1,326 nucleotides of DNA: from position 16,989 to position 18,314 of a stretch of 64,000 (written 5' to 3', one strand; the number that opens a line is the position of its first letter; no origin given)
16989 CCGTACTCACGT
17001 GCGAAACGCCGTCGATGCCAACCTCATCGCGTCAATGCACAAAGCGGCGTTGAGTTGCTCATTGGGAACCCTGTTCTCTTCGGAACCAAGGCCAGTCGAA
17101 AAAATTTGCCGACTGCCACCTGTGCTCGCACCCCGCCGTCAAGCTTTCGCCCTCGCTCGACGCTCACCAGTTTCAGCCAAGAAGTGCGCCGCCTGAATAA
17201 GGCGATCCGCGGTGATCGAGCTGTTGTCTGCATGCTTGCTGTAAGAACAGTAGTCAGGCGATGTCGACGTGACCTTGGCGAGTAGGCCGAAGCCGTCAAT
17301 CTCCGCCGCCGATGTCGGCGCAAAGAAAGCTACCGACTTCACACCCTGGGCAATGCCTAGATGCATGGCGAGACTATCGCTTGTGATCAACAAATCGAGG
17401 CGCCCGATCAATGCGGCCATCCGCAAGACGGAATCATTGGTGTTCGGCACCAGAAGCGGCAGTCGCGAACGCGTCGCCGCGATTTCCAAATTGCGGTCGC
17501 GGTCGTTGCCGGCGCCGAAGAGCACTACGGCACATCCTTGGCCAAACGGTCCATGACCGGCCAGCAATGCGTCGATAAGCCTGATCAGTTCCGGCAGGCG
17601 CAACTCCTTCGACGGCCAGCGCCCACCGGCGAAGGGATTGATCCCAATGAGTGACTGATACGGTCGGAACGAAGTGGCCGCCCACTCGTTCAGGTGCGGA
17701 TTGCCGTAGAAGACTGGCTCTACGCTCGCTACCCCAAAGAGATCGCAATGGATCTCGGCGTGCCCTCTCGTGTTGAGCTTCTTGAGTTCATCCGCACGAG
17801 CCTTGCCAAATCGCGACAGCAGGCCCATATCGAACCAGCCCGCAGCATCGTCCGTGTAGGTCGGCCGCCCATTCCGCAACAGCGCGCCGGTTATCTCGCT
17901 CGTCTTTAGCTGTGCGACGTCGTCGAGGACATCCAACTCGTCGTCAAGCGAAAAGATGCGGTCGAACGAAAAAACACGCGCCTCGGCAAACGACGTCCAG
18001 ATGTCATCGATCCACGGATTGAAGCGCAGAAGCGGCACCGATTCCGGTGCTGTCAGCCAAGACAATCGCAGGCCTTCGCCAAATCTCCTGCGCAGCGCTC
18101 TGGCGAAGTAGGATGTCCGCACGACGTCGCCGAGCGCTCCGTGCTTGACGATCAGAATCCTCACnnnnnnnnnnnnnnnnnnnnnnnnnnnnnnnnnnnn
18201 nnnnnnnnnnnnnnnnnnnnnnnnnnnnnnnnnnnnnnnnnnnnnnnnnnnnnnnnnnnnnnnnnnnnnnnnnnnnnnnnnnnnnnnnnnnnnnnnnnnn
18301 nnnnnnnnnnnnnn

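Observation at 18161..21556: Single 1131-aa protein combining a terminating methyltransferase, a coiled-coil spacer and two glycosyltransferase domains (WbbB / WbdD-WbdA logic in one chain)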

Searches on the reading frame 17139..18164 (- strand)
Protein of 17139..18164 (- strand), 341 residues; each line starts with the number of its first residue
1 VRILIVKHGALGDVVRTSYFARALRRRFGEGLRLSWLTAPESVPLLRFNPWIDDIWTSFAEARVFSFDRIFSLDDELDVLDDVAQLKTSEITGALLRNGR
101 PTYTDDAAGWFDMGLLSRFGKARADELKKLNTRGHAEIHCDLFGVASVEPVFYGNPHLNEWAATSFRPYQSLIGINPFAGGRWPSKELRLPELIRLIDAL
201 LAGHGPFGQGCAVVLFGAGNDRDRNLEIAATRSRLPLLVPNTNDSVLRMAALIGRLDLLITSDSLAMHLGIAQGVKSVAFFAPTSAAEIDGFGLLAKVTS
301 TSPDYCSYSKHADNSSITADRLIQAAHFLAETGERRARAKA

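Call 6: search_protein_families(library=pfam, proteins=[window:17139-18164:-], max_evalue=0.001)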
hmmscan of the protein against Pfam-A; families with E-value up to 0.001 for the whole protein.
window:17139-18164:- (341 aa): 1 family
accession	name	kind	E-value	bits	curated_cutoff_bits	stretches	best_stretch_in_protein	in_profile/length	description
PF01075.23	Glyco_transf_9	-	4.9e-08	33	22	1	209-311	136-238/247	Glycosyltransferase family 9 (heptosyltransferase)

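Call 67: search_solved_structures(query=window:17139-18164:-, max_evalue=1)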
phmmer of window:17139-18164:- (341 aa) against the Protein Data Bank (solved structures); distinct sequences matched with E-value up to 1: 2.
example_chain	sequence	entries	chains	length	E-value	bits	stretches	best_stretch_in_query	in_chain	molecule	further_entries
3tov_A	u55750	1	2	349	9.4e-07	31.6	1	210-286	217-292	Glycosyl transferase family 9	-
1psw_A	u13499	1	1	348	0.083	15.3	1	208-286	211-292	ADP-HEPTOSE LPS HEPTOSYLTRANSFERASE II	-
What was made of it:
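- On WsaE orthologues: The downstream gene is GT9-like: Pfam PF01075 (call 6) and PDB 3TOV (call 67), with no WsaF hit.
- Tried and rejected: Considered and rejected (call 67).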
